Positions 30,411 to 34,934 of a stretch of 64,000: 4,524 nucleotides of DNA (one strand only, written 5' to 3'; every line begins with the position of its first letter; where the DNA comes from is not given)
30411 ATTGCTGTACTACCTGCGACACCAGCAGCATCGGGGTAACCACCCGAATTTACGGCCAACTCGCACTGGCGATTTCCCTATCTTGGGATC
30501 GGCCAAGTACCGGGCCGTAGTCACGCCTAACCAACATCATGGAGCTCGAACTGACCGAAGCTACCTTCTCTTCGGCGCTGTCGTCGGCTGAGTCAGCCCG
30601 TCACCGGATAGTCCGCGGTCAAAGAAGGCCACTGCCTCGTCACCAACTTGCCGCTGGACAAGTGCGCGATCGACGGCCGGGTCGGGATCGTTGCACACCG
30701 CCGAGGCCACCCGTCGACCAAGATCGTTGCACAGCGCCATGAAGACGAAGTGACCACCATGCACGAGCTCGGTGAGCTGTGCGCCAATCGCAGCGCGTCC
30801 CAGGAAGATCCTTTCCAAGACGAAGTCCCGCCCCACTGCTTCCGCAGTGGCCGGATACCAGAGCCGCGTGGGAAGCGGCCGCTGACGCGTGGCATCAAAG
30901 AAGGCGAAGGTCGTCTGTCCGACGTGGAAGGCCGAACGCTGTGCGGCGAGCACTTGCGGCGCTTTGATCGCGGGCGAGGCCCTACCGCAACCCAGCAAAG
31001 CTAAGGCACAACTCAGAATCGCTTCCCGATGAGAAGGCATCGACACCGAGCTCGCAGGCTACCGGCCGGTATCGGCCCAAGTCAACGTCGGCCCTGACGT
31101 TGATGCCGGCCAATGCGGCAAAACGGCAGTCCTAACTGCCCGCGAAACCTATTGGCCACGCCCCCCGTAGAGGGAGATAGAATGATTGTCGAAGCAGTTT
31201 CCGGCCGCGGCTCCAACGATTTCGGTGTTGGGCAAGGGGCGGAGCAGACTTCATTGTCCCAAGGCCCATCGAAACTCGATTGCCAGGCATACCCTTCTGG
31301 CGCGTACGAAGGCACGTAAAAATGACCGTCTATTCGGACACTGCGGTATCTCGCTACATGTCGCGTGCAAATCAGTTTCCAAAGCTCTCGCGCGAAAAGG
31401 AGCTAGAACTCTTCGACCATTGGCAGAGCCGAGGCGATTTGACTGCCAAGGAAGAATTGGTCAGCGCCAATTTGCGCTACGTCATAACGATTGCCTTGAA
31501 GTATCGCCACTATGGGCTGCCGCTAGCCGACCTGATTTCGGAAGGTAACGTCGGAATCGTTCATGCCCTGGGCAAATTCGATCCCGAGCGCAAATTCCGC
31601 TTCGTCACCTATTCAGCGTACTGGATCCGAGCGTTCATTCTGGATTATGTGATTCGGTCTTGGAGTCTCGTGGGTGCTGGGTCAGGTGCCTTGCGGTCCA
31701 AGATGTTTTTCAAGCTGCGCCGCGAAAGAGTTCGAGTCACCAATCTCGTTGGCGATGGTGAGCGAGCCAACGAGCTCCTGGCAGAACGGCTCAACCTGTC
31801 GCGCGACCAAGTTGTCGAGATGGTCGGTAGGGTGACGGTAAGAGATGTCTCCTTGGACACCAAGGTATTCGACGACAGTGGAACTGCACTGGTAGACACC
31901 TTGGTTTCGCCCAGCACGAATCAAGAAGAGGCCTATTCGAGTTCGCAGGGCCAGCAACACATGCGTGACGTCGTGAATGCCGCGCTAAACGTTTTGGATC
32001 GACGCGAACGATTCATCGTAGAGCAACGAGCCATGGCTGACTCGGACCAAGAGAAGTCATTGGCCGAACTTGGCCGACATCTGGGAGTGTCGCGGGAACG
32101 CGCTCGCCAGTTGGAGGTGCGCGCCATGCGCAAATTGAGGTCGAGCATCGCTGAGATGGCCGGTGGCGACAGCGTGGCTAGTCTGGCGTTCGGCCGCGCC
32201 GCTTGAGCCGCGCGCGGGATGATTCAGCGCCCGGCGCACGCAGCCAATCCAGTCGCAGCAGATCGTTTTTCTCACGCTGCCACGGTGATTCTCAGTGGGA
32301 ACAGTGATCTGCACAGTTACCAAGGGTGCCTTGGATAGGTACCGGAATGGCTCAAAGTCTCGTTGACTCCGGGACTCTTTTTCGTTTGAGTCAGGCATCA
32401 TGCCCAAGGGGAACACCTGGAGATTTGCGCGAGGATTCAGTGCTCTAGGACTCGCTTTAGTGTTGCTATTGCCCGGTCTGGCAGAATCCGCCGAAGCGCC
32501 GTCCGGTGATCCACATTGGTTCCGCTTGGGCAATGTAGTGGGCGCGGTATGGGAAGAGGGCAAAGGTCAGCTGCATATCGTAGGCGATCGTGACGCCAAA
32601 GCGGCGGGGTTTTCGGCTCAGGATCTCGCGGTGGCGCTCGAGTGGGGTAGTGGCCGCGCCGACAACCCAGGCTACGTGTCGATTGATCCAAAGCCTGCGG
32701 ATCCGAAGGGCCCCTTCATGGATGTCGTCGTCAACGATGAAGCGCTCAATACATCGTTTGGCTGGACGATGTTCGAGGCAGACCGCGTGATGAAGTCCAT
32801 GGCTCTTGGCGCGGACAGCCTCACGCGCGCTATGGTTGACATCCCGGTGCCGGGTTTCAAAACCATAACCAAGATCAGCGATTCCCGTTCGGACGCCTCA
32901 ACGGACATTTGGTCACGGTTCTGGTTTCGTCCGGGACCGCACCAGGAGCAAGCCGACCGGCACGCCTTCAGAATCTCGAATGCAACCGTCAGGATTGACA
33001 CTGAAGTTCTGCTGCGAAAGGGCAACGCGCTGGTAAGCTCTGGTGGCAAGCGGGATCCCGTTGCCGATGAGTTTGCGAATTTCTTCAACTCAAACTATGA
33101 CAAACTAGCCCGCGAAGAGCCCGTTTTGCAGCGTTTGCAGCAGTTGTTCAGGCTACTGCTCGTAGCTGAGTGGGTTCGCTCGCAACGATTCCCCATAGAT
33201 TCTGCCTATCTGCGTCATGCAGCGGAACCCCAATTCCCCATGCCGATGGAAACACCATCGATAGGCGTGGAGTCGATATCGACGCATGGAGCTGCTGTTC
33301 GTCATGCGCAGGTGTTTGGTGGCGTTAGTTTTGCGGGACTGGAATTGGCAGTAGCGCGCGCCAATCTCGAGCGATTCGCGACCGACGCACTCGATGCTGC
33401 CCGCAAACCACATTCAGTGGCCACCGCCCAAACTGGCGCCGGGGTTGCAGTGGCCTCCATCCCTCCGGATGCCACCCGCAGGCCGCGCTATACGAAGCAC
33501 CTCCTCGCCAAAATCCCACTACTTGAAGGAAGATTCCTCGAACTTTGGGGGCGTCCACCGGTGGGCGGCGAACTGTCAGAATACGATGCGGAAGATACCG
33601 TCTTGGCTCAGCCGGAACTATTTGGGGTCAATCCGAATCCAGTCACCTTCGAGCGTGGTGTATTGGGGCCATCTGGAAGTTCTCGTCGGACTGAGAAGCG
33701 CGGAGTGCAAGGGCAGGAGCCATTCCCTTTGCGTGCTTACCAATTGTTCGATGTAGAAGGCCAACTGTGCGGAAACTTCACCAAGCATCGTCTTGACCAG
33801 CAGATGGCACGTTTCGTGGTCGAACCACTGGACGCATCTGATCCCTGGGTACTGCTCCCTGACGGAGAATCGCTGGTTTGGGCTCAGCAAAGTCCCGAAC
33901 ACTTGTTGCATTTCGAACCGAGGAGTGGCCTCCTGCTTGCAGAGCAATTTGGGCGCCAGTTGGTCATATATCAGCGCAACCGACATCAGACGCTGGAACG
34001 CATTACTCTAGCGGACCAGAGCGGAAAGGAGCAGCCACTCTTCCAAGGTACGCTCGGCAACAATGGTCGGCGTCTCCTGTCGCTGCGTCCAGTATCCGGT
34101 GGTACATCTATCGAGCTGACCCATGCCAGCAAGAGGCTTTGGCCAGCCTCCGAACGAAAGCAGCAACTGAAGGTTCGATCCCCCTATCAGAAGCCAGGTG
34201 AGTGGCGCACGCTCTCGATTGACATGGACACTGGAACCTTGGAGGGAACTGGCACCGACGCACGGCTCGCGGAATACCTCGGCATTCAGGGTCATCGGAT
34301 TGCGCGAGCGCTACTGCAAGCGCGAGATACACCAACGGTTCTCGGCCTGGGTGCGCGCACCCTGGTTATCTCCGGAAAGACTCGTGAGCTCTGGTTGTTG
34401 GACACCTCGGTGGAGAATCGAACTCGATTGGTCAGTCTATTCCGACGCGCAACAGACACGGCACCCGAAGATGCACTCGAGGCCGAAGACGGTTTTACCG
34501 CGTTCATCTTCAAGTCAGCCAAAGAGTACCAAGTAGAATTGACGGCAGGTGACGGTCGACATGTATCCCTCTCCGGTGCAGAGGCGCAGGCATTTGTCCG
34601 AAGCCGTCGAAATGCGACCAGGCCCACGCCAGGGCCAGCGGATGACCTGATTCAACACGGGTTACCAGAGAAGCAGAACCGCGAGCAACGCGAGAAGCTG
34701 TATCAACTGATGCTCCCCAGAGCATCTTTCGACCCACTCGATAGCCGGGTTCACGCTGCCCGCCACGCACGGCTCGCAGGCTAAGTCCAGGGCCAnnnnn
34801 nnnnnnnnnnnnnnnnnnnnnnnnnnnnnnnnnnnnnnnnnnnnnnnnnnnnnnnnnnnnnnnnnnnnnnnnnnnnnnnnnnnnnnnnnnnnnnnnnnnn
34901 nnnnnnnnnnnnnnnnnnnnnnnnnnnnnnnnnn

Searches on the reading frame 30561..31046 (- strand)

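Call 3: search_protein_families(library=pfam, proteins=[window:30561-31046:-], max_evalue=1)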
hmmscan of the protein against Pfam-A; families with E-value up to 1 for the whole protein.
window:30561-31046:- (161 aa): 1 family
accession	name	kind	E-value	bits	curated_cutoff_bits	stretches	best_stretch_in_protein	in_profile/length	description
PF09122.16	DUF1930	-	0.033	14.6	27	1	112-143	24-55/68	Domain of unknown function (DUF1930)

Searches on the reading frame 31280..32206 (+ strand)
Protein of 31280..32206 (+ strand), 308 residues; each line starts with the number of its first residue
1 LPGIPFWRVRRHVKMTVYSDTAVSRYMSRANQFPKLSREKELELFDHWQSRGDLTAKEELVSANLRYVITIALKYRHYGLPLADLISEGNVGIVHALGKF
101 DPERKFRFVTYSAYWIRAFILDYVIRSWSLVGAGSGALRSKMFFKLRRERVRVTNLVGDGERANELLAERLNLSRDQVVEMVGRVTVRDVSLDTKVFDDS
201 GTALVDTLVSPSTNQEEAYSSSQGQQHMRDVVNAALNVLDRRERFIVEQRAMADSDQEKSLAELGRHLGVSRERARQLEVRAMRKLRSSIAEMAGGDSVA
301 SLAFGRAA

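Call 3: search_protein_families(library=pfam, proteins=[window:31280-32206:+], max_evalue=1)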
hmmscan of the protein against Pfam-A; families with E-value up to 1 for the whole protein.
window:31280-32206:+ (308 aa): 9 families
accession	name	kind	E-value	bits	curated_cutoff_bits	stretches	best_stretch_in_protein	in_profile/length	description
PF04542.20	Sigma70_r2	-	2.4e-14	53.3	24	1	60-126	1-67/71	Sigma-70 region 2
PF04545.22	Sigma70_r4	-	6.8e-14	51.6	24.1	1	235-287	1-49/50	Sigma-70, region 4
PF04539.22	Sigma70_r3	-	0.00033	21.1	25.3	1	165-217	24-76/78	Sigma-70 region 3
PF13404.12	HTH_AsnC-type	-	0.0019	18.4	27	0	156-178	12-34/42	AsnC-type helix-turn-helix domain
PF01583.26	APS_kinase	-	0.011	16.2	21.1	1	130-243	10-118/152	Adenylylsulphate kinase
PF13518.12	HTH_28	-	0.012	16.1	25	0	257-278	12-32/52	Helix-turn-helix domain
PF02271.21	UCR_14kD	-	0.038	14.4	27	1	66-104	11-49/100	Ubiquinol-cytochrome C reductase complex 14kD subunit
PF00730.31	HhH-GPD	-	0.052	14.3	26.2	0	230-279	12-59/108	HhH-GPD superfamily base excision DNA repair protein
PF16509.11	KORA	-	0.064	13.9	26.7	0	259-285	31-57/84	TrfB plasmid transcriptional repressor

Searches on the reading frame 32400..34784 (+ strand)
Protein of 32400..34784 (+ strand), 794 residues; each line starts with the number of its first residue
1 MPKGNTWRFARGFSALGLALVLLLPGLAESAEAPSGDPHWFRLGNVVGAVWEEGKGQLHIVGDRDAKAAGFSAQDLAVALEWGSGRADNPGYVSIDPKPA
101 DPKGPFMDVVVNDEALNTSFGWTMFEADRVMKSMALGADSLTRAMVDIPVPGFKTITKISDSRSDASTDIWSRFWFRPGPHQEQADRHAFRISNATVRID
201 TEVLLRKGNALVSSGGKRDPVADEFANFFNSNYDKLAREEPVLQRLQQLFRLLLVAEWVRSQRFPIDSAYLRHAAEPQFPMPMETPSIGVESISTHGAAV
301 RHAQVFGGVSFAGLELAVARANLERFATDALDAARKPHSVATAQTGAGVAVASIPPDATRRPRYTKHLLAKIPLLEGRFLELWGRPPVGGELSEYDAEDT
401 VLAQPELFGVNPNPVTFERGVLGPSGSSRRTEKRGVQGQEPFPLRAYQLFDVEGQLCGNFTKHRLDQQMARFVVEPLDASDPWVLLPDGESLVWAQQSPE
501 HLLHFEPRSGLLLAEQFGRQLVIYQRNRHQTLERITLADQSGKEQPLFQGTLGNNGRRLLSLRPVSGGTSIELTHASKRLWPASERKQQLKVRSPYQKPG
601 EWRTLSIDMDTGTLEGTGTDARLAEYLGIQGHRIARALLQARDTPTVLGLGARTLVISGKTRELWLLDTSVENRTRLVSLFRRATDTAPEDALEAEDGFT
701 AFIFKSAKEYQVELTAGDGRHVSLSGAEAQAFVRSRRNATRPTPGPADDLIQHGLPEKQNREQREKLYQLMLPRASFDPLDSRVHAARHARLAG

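Call 3: search_protein_families(library=pfam, proteins=[window:32400-34784:+], max_evalue=1)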
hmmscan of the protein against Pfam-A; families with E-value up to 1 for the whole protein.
window:32400-34784:+ (794 aa): 2 families
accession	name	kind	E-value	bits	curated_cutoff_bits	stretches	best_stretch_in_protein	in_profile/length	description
PF25354.1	Ig_NUP210_16th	-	0.019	14.9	27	1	487-530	25-67/72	NUP210-like, Ig-like domain 16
PF07643.16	DUF1598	-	0.13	13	25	1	108-143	44-79/84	Protein of unknown function (DUF1598)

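Call 4: search_protein_families(library=padloc, proteins=[window:32400-34784:+], max_evalue=1)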
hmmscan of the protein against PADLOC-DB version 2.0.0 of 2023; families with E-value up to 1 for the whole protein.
window:32400-34784:+ (794 aa): 1 family
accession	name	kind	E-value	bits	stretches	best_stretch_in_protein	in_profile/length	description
PDLC04406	PDC-M09A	-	0.025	12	1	322-358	123-159/330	-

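Call 5: search_protein_families(library=ncbifam, proteins=[window:32400-34784:+], max_evalue=1)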
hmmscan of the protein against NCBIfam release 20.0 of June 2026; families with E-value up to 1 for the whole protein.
window:32400-34784:+ (794 aa): 1 family
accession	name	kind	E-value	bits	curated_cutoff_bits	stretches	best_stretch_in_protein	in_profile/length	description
NF005982.0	PRK08084.1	equivalog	0.087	12.4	268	1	33-84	108-160/235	DnaA inactivator Hda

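Call 21: search_solved_structures(query=A3, max_evalue=10, show_alignments=2)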
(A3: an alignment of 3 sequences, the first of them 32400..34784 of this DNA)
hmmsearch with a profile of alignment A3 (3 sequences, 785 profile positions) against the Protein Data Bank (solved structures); distinct sequences matched with E-value up to 10: 0.

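Call 70: list_cluster_members(proteins=[P0001, P0003, window:32400-34784:+, window:31280-32206:+])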
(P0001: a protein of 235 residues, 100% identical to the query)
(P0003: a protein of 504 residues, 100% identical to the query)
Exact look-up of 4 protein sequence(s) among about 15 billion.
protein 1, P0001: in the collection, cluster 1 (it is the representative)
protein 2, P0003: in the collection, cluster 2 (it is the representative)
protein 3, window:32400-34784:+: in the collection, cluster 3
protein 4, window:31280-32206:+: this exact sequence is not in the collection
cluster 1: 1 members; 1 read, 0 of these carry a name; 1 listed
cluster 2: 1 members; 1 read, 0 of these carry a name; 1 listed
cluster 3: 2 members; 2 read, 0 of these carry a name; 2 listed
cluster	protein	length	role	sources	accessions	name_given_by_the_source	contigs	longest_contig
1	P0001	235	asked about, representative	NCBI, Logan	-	-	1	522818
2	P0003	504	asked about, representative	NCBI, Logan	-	-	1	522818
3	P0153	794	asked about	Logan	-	-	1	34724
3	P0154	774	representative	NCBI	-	-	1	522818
